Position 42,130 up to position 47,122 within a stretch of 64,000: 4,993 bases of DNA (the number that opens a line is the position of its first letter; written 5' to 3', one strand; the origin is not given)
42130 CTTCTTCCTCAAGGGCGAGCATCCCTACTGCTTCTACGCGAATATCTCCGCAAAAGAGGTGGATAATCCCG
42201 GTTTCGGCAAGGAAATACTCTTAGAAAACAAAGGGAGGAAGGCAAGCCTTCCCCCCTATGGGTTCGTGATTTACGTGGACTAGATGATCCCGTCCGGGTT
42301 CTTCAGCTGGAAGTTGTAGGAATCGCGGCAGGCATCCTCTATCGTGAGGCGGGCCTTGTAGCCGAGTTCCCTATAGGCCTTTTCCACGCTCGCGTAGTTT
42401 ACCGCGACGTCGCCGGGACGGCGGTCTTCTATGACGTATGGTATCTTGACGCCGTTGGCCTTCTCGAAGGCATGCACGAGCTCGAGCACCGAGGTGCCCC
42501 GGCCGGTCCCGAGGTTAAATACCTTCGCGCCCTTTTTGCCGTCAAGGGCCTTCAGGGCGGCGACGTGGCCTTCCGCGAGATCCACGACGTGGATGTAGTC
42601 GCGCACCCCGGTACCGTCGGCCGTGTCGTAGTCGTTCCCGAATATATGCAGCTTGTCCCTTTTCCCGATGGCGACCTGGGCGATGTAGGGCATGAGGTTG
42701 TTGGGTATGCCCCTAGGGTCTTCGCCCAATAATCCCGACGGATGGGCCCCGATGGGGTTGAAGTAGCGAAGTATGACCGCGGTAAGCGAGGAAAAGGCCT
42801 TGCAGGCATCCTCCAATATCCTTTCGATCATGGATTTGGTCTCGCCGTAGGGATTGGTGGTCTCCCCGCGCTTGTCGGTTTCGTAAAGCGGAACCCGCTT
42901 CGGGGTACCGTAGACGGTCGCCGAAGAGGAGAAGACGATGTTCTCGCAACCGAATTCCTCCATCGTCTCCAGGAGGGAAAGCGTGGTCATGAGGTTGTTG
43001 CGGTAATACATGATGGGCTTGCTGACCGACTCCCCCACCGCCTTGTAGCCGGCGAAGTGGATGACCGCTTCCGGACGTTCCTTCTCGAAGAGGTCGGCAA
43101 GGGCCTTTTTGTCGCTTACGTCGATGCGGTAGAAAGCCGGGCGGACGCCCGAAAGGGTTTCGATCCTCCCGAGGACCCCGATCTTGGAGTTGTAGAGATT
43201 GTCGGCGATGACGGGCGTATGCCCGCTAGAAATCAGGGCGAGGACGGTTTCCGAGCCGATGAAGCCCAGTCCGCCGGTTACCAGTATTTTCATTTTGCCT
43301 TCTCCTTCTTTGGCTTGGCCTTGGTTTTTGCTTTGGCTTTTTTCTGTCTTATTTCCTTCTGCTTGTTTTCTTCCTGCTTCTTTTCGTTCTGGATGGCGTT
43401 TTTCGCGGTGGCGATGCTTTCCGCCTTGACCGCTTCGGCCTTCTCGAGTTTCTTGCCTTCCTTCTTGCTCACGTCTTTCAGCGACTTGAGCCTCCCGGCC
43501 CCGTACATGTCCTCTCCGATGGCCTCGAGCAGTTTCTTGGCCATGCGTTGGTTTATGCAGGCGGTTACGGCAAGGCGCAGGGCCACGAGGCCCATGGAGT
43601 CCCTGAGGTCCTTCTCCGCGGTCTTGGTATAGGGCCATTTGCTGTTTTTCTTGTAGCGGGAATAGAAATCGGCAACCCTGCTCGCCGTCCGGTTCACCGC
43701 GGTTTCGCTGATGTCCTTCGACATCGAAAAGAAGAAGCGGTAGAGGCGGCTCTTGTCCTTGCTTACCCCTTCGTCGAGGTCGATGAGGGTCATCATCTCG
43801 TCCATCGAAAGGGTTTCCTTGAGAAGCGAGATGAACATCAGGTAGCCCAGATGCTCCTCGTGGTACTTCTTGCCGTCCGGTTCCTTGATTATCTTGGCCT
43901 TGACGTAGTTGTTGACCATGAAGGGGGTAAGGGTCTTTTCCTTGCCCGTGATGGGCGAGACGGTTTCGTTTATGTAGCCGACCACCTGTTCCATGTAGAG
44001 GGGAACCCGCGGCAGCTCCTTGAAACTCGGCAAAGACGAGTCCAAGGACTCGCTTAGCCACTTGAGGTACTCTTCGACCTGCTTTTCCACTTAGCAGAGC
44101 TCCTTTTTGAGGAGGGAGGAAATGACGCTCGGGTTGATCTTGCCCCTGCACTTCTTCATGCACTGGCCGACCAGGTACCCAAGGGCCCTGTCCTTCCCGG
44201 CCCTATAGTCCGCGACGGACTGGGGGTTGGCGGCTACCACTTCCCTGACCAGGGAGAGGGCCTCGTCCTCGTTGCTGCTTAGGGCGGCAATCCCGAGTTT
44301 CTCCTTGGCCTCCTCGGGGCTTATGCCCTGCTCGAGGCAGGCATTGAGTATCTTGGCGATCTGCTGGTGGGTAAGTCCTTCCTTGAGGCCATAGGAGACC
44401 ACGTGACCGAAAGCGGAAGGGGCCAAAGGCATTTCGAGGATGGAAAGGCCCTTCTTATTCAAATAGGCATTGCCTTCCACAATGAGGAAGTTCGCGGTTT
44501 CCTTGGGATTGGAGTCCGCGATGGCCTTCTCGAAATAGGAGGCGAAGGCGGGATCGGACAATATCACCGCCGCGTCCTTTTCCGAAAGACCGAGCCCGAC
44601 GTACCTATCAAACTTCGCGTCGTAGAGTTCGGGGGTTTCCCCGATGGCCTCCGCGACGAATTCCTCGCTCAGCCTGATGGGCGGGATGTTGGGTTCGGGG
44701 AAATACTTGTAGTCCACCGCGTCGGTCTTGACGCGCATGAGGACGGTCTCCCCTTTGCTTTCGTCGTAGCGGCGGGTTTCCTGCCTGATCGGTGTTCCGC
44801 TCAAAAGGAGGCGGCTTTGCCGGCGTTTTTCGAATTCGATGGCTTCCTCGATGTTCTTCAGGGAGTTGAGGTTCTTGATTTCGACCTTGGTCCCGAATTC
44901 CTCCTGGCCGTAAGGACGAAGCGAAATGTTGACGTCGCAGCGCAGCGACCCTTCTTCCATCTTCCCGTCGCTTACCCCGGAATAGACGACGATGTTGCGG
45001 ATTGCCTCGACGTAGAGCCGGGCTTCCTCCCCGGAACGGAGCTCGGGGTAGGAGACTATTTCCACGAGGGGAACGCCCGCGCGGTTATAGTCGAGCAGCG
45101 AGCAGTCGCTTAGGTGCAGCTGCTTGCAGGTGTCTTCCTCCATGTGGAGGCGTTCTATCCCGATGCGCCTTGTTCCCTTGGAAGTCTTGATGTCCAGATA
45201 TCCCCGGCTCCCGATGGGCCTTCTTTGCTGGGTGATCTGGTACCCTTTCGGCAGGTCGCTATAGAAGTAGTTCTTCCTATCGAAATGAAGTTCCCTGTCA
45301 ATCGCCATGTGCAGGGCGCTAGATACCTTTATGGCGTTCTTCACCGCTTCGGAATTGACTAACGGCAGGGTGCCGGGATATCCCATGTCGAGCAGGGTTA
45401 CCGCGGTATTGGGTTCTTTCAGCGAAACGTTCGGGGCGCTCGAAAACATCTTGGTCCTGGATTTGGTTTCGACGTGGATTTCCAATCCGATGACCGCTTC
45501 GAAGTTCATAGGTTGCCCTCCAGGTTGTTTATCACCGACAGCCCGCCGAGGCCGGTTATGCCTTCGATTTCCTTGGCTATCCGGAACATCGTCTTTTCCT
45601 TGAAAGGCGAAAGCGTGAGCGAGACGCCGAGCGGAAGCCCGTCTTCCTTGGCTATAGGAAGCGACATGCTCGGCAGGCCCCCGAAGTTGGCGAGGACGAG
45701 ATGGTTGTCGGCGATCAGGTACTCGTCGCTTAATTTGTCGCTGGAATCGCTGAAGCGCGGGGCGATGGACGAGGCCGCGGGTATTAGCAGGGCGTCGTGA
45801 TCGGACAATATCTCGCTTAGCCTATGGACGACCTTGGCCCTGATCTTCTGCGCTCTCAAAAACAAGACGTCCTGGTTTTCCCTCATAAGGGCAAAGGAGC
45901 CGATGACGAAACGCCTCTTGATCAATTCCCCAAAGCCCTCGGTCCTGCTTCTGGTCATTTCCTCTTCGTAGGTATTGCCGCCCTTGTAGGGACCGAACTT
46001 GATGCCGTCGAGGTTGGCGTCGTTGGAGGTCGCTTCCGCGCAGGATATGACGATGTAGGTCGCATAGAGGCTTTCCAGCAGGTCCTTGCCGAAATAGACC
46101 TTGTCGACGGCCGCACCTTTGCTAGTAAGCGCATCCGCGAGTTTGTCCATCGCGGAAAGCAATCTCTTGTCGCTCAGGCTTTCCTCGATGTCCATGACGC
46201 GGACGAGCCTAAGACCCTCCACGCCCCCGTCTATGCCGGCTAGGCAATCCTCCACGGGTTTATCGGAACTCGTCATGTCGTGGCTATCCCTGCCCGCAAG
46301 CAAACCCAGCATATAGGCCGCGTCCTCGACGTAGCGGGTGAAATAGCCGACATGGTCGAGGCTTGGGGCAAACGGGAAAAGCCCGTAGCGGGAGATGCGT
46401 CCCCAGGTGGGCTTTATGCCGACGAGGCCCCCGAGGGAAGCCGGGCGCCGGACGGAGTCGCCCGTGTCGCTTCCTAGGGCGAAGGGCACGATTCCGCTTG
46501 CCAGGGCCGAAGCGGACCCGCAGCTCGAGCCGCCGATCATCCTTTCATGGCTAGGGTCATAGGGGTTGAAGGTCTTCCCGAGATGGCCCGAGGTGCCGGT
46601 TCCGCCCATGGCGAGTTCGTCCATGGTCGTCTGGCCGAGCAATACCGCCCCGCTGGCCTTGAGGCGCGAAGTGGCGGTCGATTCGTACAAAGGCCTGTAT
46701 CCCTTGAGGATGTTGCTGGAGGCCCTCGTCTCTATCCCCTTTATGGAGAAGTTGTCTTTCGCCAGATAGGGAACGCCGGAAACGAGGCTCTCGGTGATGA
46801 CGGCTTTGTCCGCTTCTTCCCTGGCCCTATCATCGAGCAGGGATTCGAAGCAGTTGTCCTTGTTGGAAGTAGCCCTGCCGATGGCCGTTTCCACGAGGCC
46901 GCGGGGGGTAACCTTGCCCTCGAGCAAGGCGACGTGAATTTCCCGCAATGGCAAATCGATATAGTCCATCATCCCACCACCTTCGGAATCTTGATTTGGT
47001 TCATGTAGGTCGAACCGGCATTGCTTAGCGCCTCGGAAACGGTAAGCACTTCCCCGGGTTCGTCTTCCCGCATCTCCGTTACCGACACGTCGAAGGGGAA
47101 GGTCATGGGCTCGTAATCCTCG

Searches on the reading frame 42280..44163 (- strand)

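Call 10: search_protein_families(library=pfam, proteins=[window:42280-44163:-], max_evalue=0.001)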
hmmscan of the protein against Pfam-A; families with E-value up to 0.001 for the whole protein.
window:42280-44163:- (627 aa): 5 families
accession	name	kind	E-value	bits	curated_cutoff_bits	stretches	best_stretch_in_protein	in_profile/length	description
PF01370.27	Epimerase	-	9.4e-52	176.2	20.9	1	293-552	1-240/240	NAD dependent epimerase/dehydratase family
PF16363.11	GDP_Man_Dehyd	-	9.7e-50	170.3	27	1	294-614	1-331/332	GDP-mannose 4,6 dehydratase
PF04321.23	RmlD_sub_bind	-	2.1e-12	47.2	27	1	291-457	1-143/287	RmlD substrate binding domain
PF02719.21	Polysacc_synt_2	-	2.9e-11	43.5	20.2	1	293-473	1-174/293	Polysaccharide biosynthesis protein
PF01073.25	3Beta_HSD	-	4.7e-11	42.7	22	1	294-543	1-235/280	3-beta hydroxysteroid dehydrogenase/isomerase family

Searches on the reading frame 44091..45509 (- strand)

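Call 10: search_protein_families(library=pfam, proteins=[window:44091-45509:-], max_evalue=0.001)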
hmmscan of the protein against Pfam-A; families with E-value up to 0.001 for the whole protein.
window:44091-45509:- (472 aa): 2 families
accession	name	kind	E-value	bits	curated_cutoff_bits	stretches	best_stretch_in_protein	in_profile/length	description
PF02934.20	GatB_N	-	4.6e-114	380.7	23.4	1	6-285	2-276/277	GatB/GatE catalytic domain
PF02637.23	GatB_Yqey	-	5.5e-35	120.9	27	1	325-471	2-148/148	GatB domain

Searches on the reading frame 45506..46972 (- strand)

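Call 10: search_protein_families(library=pfam, proteins=[window:45506-46972:-], max_evalue=0.001)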
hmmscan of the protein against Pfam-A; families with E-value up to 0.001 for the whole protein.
window:45506-46972:- (488 aa): 1 family
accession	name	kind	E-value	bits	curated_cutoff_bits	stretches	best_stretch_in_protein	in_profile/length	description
PF01425.27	Amidase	-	2.4e-99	333.9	27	1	26-461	2-443/445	Amidase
